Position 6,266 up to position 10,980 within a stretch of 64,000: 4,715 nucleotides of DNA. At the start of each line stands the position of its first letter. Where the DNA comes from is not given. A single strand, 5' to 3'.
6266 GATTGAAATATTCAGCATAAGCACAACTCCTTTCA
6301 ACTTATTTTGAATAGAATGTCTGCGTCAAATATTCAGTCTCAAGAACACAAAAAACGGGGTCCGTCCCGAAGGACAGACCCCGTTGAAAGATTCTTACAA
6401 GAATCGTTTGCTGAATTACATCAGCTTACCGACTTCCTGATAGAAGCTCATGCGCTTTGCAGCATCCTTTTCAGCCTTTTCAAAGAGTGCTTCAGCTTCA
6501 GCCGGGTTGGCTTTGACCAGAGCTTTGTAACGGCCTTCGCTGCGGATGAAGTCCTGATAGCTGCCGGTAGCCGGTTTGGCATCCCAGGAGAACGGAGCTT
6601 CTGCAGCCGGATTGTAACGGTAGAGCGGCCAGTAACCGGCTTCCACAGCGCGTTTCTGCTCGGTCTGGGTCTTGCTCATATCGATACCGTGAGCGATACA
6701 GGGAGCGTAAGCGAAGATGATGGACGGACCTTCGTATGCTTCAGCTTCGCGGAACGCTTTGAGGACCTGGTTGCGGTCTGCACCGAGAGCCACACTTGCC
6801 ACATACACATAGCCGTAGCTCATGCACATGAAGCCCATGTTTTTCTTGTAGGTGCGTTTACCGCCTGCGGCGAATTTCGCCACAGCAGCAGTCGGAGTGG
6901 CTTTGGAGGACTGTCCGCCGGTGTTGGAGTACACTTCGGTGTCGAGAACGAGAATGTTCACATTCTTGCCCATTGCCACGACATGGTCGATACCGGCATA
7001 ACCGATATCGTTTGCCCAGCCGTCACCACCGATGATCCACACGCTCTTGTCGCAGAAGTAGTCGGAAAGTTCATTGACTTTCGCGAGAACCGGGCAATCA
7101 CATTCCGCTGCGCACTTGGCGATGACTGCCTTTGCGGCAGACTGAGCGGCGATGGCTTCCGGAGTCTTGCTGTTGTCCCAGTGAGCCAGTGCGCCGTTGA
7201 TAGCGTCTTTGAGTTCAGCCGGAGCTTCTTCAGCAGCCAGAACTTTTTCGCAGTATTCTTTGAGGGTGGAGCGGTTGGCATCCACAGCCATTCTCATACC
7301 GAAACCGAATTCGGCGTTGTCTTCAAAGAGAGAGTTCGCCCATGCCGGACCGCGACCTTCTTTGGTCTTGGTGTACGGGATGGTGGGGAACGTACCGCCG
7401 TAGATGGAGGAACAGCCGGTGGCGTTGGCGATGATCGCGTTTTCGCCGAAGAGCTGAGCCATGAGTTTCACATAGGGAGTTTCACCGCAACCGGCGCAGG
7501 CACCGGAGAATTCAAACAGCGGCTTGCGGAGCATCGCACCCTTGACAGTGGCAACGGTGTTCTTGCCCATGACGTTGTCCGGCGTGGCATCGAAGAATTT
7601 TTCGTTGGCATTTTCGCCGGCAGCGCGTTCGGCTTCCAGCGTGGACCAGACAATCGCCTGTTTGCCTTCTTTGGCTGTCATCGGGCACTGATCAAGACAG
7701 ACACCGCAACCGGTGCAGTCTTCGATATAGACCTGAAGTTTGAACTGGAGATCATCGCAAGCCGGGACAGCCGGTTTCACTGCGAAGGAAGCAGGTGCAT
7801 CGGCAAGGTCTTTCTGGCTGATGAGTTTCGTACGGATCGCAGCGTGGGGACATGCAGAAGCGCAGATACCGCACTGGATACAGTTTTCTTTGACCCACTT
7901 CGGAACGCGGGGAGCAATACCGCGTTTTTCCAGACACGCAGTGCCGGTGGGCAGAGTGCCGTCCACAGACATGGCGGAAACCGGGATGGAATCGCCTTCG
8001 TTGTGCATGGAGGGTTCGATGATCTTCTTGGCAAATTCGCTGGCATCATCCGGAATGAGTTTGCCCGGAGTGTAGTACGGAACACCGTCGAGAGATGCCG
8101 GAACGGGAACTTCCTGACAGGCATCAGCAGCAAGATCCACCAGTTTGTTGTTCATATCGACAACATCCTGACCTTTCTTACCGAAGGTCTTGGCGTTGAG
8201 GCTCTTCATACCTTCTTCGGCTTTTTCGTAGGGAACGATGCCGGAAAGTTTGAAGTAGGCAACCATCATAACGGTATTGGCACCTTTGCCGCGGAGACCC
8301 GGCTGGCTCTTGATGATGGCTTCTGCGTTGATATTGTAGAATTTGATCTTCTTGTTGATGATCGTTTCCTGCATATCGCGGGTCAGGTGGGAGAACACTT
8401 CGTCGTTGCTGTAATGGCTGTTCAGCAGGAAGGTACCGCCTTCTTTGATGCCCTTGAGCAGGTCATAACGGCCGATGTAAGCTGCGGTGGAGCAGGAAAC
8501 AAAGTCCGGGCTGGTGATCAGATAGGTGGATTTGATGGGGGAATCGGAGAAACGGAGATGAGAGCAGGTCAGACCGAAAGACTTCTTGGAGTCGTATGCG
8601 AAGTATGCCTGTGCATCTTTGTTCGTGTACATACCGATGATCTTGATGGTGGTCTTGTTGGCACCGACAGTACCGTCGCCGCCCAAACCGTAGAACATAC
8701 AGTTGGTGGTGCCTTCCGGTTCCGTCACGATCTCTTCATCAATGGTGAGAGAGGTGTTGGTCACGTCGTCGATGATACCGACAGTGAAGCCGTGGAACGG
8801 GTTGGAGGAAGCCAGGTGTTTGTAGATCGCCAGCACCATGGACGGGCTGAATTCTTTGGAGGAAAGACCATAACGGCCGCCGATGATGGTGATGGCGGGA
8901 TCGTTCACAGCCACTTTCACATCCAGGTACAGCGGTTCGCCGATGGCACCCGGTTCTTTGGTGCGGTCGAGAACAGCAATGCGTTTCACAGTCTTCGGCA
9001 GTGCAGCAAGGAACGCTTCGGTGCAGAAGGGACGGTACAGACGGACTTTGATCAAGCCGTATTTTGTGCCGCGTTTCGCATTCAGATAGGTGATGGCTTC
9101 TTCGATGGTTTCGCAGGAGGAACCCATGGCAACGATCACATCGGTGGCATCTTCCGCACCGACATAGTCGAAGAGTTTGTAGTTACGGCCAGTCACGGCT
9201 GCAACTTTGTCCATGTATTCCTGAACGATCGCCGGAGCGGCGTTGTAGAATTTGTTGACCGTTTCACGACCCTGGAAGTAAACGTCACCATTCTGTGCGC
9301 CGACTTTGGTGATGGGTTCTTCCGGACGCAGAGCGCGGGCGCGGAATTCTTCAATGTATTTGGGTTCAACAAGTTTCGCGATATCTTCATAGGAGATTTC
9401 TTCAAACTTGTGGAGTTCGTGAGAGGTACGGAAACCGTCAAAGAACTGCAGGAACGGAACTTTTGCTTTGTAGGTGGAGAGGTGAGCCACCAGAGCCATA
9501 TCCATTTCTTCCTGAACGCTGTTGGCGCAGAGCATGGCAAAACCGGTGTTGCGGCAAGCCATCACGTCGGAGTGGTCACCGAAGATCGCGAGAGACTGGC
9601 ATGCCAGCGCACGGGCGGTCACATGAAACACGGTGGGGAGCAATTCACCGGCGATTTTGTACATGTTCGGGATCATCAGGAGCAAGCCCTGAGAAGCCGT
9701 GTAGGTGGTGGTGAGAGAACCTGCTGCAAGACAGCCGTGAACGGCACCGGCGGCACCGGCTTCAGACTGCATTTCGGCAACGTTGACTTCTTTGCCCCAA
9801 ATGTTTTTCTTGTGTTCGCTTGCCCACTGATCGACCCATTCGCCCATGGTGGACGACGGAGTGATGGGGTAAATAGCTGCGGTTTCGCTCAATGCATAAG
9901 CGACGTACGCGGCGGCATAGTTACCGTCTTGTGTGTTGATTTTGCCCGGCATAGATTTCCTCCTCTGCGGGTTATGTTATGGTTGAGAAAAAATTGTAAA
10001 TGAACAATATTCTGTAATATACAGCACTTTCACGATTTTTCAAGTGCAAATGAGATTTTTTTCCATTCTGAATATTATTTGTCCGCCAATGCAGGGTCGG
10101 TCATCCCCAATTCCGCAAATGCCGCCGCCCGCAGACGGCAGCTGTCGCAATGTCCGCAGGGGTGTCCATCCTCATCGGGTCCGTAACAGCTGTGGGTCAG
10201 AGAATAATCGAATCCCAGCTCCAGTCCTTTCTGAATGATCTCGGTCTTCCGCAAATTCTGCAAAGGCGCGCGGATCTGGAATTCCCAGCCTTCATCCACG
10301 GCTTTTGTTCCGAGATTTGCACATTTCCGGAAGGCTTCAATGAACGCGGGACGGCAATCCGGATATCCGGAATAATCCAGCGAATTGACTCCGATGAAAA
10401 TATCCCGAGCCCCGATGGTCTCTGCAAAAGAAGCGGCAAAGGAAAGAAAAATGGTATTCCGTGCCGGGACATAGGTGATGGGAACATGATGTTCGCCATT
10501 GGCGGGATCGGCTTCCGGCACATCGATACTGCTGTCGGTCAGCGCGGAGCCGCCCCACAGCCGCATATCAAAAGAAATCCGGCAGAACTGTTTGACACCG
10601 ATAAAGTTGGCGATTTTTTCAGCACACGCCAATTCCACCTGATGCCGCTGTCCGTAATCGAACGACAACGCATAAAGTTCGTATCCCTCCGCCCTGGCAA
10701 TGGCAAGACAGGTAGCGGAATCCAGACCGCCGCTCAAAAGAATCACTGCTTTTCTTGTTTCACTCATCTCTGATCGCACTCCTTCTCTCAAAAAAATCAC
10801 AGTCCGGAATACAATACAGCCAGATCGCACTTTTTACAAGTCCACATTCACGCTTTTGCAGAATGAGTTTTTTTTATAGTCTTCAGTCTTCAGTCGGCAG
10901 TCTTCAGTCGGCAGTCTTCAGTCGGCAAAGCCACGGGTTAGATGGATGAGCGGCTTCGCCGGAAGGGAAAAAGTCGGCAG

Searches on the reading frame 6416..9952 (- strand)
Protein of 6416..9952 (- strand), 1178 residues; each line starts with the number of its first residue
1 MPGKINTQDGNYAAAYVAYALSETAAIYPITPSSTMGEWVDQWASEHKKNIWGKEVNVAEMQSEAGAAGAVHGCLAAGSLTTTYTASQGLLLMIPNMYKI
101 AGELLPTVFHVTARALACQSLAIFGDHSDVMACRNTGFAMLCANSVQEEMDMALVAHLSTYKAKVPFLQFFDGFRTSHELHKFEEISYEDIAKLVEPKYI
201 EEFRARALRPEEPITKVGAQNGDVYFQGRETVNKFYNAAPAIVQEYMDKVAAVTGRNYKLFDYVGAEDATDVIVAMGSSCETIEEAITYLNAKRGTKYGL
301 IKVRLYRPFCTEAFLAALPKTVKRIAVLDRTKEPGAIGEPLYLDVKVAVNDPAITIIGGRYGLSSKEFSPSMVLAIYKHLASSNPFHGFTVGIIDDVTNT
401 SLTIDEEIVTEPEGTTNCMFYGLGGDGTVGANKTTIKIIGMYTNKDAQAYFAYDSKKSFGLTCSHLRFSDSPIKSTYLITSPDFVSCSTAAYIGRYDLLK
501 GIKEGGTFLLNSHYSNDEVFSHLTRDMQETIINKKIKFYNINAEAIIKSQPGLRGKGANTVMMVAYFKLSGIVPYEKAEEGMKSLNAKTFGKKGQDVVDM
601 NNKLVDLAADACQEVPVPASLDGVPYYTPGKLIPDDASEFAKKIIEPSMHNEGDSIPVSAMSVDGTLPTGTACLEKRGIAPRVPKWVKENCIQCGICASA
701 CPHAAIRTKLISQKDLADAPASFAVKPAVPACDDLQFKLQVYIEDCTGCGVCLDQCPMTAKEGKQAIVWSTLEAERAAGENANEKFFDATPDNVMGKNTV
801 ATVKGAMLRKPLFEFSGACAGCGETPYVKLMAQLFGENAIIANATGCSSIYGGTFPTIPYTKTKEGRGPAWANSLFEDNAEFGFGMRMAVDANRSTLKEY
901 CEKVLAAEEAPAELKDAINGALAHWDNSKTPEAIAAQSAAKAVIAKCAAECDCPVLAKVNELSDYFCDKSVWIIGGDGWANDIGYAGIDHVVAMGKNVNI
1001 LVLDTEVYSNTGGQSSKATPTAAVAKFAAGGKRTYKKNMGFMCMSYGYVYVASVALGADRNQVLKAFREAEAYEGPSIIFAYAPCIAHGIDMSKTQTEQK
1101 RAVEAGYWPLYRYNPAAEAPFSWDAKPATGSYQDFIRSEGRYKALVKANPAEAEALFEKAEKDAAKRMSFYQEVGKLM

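Call 48: search_protein_families(library=pfam, proteins=[window:6416-9952:-], max_evalue=0.0001)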
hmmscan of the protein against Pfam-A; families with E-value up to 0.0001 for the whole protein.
window:6416-9952:- (1178 aa): 15 families
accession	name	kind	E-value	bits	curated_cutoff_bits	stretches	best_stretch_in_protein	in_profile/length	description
PF01855.24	POR_N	-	2.4e-76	257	27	1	17-247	2-230/231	Pyruvate flavodoxin/ferredoxin oxidoreductase, thiamine diP-bdg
PF01558.24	POR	-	1.1e-28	101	27.4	1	424-609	1-172/173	Pyruvate ferredoxin/flavodoxin oxidoreductase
PF10371.14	EKR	-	4.5e-17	62.1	27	1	633-680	8-55/55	Domain of unknown function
PF17147.9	PFOR_II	-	1.8e-13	51.2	27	1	271-359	3-88/102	Pyruvate:ferredoxin oxidoreductase core domain II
PF00037.32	Fer4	-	3.4e-08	33.4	21.1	1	685-707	2-24/24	4Fe-4S binding domain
PF02775.26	TPP_enzyme_C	-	9.7e-08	32.4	21.9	1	968-1079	46-149/151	Thiamine pyrophosphate enzyme, C-terminal TPP binding domain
PF13187.11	Fer4_9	-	1.2e-07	32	27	1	690-759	1-50/52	4Fe-4S dicluster domain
PF12838.12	Fer4_7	-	1.4e-07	32.3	27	1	690-759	1-51/52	4Fe-4S dicluster domain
PF13237.11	Fer4_10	-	1.4e-07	31.8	25.5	0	744-823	7-46/53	4Fe-4S dicluster domain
PF13484.11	Fer4_16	-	2.6e-07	31.7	30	1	690-758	1-65/66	4Fe-4S double cluster binding domain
PF12797.12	Fer4_2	-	2.7e-07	30.6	24.5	0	684-702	3-21/22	4Fe-4S binding domain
PF14697.11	Fer4_21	-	1.6e-06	28.6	35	0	688-707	5-27/59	4Fe-4S dicluster domain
PF12837.12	Fer4_6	-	2.2e-06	27.8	25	1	683-706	1-24/24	4Fe-4S binding domain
PF13534.11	Fer4_17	-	3.6e-05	24.7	22.2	1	690-759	1-59/61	4Fe-4S dicluster domain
PF13183.11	Fer4_8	-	5.1e-05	24.2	27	1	689-758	3-66/68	4Fe-4S dicluster domain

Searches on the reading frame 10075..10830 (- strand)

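Call 49: search_protein_families(library=pfam, proteins=[window:10075-10830:-], max_evalue=0.0001)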
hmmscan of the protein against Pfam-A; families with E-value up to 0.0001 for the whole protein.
window:10075-10830:- (251 aa): 2 families
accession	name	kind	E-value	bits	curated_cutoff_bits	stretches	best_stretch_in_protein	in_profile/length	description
PF06508.19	QueC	-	1.8e-77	260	22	1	27-241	1-209/210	Queuosine biosynthesis protein QueC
PF00733.27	Asn_synthase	-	2e-07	31.5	21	1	14-81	6-74/354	Asparagine synthase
